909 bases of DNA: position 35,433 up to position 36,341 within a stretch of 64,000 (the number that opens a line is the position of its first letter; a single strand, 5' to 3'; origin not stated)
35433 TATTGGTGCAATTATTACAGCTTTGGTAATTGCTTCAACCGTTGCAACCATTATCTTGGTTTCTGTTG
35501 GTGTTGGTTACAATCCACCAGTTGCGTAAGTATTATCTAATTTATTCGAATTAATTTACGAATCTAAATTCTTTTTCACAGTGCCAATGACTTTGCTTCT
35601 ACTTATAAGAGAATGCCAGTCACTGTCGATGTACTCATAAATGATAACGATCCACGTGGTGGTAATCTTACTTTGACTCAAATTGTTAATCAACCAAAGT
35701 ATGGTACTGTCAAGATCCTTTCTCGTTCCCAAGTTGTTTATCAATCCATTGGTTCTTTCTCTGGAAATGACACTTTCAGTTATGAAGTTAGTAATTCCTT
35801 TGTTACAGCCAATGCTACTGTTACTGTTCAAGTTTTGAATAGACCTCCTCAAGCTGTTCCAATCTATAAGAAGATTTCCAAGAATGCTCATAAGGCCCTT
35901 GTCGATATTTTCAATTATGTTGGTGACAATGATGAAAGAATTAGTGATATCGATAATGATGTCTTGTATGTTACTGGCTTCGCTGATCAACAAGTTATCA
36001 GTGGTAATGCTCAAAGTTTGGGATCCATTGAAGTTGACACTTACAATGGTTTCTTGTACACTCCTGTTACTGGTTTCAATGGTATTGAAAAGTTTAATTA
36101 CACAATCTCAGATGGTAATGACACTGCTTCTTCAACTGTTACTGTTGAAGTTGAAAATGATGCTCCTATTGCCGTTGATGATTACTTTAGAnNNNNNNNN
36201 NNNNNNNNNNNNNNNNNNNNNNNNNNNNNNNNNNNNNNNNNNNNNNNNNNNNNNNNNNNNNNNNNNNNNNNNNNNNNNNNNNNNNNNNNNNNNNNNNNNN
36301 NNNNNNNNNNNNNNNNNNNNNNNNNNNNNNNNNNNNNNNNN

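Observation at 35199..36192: Gene with introns and an N-terminal signal anchor that encodes bacterial-type cadherin-like (VCBS/RTX-adhesin-style) repeats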

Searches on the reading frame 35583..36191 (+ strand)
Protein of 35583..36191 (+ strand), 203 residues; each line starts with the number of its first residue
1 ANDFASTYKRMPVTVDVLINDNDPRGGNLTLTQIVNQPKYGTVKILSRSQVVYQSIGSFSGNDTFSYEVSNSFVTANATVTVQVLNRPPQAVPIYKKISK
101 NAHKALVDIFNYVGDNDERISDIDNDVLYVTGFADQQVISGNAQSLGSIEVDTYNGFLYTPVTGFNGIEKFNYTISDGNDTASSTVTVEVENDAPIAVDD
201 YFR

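Call 29: search_solved_structures(query=window:35583-36191:+, max_evalue=1, show_alignments=2)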
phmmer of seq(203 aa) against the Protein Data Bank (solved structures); distinct sequences matched with E-value up to 1: 4.
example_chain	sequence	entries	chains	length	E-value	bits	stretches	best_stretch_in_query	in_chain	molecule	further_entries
8ze8_A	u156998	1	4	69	0.15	15.2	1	100-143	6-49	Arf-GAP with SH3 domain, ANK repeat and PH domain-containing protein 1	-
2ed1_A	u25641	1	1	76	0.35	14.1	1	101-143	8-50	130 kDa phosphatidylinositol 4,5-biphosphate-dependent ARF1 GTPase-activating protein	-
2rqt_A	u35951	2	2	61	0.56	13.4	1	108-143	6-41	Arf-GAP with SH3 domain, ANK repeat and PH domain-containing protein 1 | DDEF1_SH3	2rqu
8hlo_A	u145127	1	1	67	0.6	13.3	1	108-143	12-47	Arf-GAP with SH3 domain, ANK repeat and PH domain-containing protein 1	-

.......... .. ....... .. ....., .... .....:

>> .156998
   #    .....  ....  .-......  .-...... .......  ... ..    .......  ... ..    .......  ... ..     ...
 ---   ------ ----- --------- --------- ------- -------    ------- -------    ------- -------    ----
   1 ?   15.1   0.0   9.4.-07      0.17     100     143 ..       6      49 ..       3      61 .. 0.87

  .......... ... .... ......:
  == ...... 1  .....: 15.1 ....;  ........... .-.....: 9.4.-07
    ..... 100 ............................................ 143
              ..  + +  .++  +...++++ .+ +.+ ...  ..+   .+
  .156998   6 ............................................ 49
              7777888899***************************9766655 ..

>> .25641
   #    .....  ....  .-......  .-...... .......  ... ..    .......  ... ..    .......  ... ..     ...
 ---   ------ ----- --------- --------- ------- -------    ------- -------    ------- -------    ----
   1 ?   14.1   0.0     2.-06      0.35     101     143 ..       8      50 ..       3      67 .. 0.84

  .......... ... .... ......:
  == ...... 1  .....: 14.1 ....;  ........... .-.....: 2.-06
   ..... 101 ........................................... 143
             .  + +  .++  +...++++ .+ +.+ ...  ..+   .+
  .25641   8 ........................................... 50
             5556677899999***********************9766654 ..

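Call 36: predict_structure(alignment_id=A1)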
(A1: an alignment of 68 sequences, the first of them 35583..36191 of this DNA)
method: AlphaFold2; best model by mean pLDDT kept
length: 203 residues; sequences in the alignment: 68
mean_pLDDT: 95.1   pTM: 0.80
mean pLDDT of the five models: 95.1, 95.0, 94.7, 94.0, 94.0
residues with pLDDT >= 90: 182; 70-90: 20; 50-70: 1; < 50: 0
segments of 3 or more residues with pLDDT < 50: none
pLDDT, mean of each block of 10 residues (from residue 1): 97 98 97 98 98 96 98 98 97 96 94 87 94 95 89 94 95 97 97 91 79
secondary structure, 60 per line:
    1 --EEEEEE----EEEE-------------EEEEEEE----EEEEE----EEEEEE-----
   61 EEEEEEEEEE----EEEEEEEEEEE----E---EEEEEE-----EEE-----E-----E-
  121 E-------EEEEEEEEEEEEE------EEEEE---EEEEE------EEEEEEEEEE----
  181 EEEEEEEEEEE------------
elements in order: E3-8 E13-16 E30-36 E41-45 E50-55 E61-70 E75-85 E94-99 E105-107 E129-141 E148-152 E156-160 E167-176 E181-191

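Call 38: fold_search(model_id=the predicted structure, library=pdb)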
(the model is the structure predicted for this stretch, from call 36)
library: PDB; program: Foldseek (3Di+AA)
matches with E <= 10: 1948; with E <= 0.001: 200
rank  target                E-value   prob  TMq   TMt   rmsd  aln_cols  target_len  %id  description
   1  6dms                  2.7e-09  1.00  0.34  0.14  10.0       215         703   14  Endo-fucoidan hydrolase MfFcnA4_H294Q from glycoside hydrolase family 107 (released 2018-10-03)
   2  6dlh                  3.2e-09  1.00  0.34  0.14   9.9       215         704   14  Endo-fucoidan hydrolase MfFcnA4 from glycoside hydrolase family 107 (released 2018-10-03)
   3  9rkt_1                3.8e-08  1.00  0.33  0.32  22.1       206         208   13  Agrobacterium phage 7-7-1 collar (released 2025-12-10)
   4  8fxr_P3               4.9e-08  1.00  0.36  0.33  20.2       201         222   13  Structure of neck with portal vertex of capsid of Agrobacterium phage Milano (released 2023-12-06)
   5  8fxr_U3               4.9e-08  1.00  0.36  0.33  19.9       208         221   13  Structure of neck with portal vertex of capsid of Agrobacterium phage Milano (released 2023-12-06)
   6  6dns                  4.9e-08  1.00  0.31  0.13  12.6       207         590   15  Endo-fucoidan hydrolase MfFcnA9 from glycoside hydrolase family 107 (released 2018-10-03)
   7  8fwc_0                8.0e-08  1.00  0.32  0.29  20.6       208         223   13  Collar sheath structure of Agrobacterium phage Milano (released 2023-12-06)
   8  8fwg_K3               2.1e-07  1.00  0.30  0.27  20.3       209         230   13  Structure of neck and portal vertex of Agrobacterium phage Milano, C5 symmetry (released 2023-12-06)
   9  8fwm_F                3.1e-07  1.00  0.28  0.26  20.7       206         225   14  Structure of tail-neck junction of Agrobacterium phage Milano (released 2023-12-06)
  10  7sz8_A                1.1e-06  1.00  0.36  0.22   8.8       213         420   14  Crystal structure of human CELSR1 EC4-7 (released 2022-12-14)
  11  3ubh                  2.1e-06  1.00  0.37  0.21  14.8       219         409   15  Crystal structure of Drosophila N-cadherin EC1-4 (released 2011-12-21)
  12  4xxw_C                2.2e-06  1.00  0.32  0.32  12.0       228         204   14  Crystal structure of mouse Cadherin-23 EC1-2 and Protocadherin-15 EC1-2 splice variant (released 2016-05-04)
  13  3ubg_A                2.4e-06  1.00  0.38  0.27   9.1       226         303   15  Crystal structure of Drosophila N-cadherin EC1-3, II (released 2011-12-21)
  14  7cym_A                2.8e-06  1.00  0.33  0.20  10.1       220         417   13  Crystal structure of LI-Cadherin EC1-4 (released 2021-08-18)
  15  7sz8_B                3.1e-06  1.00  0.34  0.21   9.0       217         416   15  Crystal structure of human CELSR1 EC4-7 (released 2022-12-14)
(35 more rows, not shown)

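Call 43: find_related_loci(query=window:35583-36191:+, collection=metagenome_contigs, flank=10000)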
Query window:35583-36191:+ (203 aa) in metagenome_contigs; peptide patterns used: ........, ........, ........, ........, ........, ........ (x = any residue, [..] = any of these).
135 stretches matched a pattern; 8 encode a relative of the query (tblastn E <= 1e-3); 8 distinct loci.
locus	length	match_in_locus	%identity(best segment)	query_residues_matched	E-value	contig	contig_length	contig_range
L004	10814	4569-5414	34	2-200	2e-17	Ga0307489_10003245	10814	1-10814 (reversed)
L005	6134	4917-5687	34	2-200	1e-16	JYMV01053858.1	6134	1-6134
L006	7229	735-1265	32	2-200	8e-14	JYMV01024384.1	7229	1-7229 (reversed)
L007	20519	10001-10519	30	2-200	2e-9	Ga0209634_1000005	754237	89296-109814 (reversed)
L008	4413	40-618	30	1-200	4e-9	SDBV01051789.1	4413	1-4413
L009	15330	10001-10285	31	13-190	4e-6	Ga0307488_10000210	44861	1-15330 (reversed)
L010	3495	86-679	29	13-196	1e-5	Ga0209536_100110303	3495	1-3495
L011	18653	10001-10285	31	80-190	3e-5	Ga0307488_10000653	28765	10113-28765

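Call 56: search_protein_representatives(protein=window:35583-36191:+)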
Query: 203 residues. Proteins with E-value up to 0.001 (for the whole library): 32617; up to 1e-10: 14456; up to 1e-30: 3123. The best 150 are listed.
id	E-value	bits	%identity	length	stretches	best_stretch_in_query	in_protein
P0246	0.0e+00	1337.7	35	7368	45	17-202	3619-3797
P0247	4.7e-296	988.7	40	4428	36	11-202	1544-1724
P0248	2.2e-276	924.5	36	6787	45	1-200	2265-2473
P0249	1.1e-258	866.9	39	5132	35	3-200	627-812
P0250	4.7e-246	825.7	39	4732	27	2-201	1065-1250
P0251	6.1e-232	779.7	38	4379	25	1-200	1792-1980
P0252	1.2e-223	752.5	32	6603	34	13-202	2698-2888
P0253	6.0e-223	750.3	40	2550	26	3-192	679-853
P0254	8.0e-213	717.3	40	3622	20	3-200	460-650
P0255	4.0e-203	685.7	40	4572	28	11-200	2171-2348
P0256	1.4e-197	667.6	39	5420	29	2-200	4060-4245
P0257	1.8e-195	660.7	40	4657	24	9-201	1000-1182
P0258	6.8e-195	658.8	35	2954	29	3-196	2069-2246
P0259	1.5e-191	647.9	38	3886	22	13-198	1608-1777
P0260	7.6e-189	639.1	39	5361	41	24-201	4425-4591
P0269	3.4e-162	552.2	42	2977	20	2-156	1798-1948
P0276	9.1e-155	528.0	46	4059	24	2-200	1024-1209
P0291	2.2e-140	481.1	41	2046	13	2-200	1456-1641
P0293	1.2e-138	475.4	43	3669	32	141-200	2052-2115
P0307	2.9e-129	444.8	42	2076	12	3-200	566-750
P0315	3.0e-124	428.5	41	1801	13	2-200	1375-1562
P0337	3.6e-114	395.6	32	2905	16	2-202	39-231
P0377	2.8e-105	366.6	42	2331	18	2-190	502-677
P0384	4.0e-104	362.8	34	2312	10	2-202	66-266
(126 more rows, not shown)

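Call 57: list_cluster_members(proteins=[P0276, P0293, P0269, P0307, P0377, P0246, P0247, P0253, P0291, P0315])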
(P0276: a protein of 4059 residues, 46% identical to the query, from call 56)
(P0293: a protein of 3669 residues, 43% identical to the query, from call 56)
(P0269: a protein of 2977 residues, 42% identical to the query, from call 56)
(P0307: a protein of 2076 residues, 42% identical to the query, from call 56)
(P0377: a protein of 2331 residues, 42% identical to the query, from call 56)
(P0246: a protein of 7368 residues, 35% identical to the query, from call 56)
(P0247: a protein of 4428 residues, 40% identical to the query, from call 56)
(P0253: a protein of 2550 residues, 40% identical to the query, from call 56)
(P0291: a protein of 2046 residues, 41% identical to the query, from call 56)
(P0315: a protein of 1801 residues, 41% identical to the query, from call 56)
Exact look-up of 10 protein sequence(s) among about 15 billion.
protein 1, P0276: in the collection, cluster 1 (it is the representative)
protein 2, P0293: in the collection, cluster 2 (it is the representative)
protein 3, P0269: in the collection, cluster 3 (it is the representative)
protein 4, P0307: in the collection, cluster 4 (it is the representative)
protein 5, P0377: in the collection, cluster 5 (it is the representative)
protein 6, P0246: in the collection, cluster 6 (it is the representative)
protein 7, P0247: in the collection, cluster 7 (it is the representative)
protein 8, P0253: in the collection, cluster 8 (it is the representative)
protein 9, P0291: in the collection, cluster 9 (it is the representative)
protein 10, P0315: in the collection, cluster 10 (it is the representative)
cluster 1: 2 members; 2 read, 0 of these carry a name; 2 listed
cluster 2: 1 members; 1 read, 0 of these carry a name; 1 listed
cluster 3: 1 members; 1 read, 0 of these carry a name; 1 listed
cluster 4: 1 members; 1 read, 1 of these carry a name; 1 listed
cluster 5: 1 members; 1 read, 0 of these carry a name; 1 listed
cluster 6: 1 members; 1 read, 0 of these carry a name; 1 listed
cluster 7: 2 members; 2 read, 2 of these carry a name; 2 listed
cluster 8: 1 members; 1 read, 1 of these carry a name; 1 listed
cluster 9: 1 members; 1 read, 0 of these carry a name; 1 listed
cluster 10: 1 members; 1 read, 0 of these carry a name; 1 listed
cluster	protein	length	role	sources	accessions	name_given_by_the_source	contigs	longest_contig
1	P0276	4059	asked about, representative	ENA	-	-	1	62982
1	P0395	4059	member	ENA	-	-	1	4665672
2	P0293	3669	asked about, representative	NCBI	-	-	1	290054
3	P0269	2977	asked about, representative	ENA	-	-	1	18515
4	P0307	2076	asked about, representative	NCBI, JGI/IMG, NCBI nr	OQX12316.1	MAG: hypothetical protein BWK80_43840 [Desulfobacteraceae bacterium IS3]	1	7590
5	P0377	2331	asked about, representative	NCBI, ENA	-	-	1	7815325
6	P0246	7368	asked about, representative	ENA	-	-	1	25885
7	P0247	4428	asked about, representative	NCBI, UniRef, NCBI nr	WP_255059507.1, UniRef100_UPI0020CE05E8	Ig-like domain-containing protein [Mycolicibacterium arenosum] | Ig-like domain-containing protein n=1 Tax=Mycolicibacterium arenosum TaxID=2952157 ... | Ig-like domain-containing protein [Mycolicibacterium sp. CAU 1645]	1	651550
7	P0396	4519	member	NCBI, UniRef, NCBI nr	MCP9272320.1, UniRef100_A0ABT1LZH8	Ig-like domain-containing protein [Mycolicibacterium sp. CAU 1645] | Ig-like domain-containing protein n=1 Tax=Mycolicibacterium arenosum TaxID=2952157 ...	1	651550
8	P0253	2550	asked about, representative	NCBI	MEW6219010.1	MAG: Ig-like domain-containing protein, partial [Thermodesulfobacteriota bacterium]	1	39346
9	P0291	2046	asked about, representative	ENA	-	-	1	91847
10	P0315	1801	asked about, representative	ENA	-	-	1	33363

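Call 58: find_related_loci(query=window:35583-36191:+, collection=viral_contigs, flank=3000)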
Query window:35583-36191:+ (203 aa) in viral_contigs; peptide patterns used: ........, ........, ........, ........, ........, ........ (x = any residue, [..] = any of these).
5 stretches matched a pattern, but none encodes a relative of the query by tblastn (E <= 1e-3).

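Call 59: find_related_loci(query=window:35583-36191:+, collection=genome_contigs, flank=2000)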
Query window:35583-36191:+ (203 aa) in genome_contigs; peptide patterns used: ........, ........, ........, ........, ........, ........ (x = any residue, [..] = any of these).
76 stretches matched a pattern; 6 encode a relative of the query (tblastn E <= 1e-3); 6 distinct loci.
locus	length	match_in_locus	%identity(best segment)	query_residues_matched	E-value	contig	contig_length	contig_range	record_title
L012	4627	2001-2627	33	1-200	1e-24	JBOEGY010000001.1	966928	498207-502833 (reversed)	MAG: Burkholderiaceae bacterium isolate PBSAbet1 PBSAd_contig_11, whole genome shotgun sequence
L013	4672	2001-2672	34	15-202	1e-16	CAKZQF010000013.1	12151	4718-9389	MAG TPA_asm: uncultured Gammaproteobacteria bacterium isolate ERR2094174_bin.37_CONCOCT_v1.1_MAG genome assembly, contig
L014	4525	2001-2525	29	10-201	2e-14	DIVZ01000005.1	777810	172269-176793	MAG TPA_asm: Eubacteriaceae bacterium UBA6119 UBA6119_contig_5018, whole genome shotgun sequence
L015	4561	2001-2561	33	14-202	1e-13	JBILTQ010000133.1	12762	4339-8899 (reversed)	MAG: Pirellulaceae bacterium isolate ME2018-07-17_3300044591_group8_bin172 Rohwer_bin1669_scaffold_1524_c4, whole genome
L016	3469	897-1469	31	2-199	2e-8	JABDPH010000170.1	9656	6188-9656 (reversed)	MAG: Eudoraea sp. isolate Site_B9 k127_1029435, whole genome shotgun sequence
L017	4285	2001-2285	31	13-190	1e-5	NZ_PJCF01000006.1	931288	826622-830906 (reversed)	Paraglaciecola sp. MB-3u-78 contig2, whole genome shotgun sequence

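Call 71: list_cluster_members(proteins=[P0384, P0337])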
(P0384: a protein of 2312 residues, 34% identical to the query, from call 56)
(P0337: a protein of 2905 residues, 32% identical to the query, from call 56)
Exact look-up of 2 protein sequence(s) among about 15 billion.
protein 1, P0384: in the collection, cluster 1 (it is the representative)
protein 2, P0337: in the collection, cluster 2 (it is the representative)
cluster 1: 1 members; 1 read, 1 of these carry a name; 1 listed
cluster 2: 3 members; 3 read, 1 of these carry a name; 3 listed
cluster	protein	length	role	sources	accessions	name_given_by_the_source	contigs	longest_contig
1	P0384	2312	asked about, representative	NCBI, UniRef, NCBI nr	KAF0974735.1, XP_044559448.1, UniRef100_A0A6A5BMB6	hypothetical protein FDP41_006209 [Naegleria fowleri] | VWFA domain-containing protein n=1 Tax=Naegleria fowleri TaxID=5763 RepID=A0A6A5BMB6_NAEFO | uncharacterized protein FDP41_006209 [Naegleria fowleri]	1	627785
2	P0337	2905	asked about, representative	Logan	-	-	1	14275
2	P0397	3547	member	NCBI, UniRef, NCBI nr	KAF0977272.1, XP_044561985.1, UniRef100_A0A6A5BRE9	hypothetical protein FDP41_003925 [Naegleria fowleri] | Tandem-95 repeat protein n=1 Tax=Naegleria fowleri TaxID=5763 RepID=A0A6A5BRE9_NAEFO | uncharacterized protein FDP41_003925 [Naegleria fowleri]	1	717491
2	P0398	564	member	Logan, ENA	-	-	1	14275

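Call 73: search_protein_families(library=pfam, proteins=[P0384], max_evalue=0.01)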
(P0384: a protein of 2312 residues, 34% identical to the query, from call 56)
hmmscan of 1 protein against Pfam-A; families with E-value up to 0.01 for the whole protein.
P0384 (2312 aa): 5 families
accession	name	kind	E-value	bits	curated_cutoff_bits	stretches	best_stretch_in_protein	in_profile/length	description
PF17963.7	Big_9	-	4.3e-116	380.5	23.6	14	673-764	1-88/89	Bacterial Ig domain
PF17803.7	Cadherin_4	-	1e-83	276.3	25.1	11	666-724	4-63/71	Bacterial cadherin-like domain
PF17892.7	Cadherin_5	-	2.9e-42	142.9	26.5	8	184-254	33-97/98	Cadherin-like domain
PF00092.34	VWA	-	2.5e-15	57.6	23.8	1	2032-2141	1-117/174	von Willebrand factor type A domain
PF13519.12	VWA_2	-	2.3e-09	38.3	27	1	2034-2137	2-106/107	von Willebrand factor type A domain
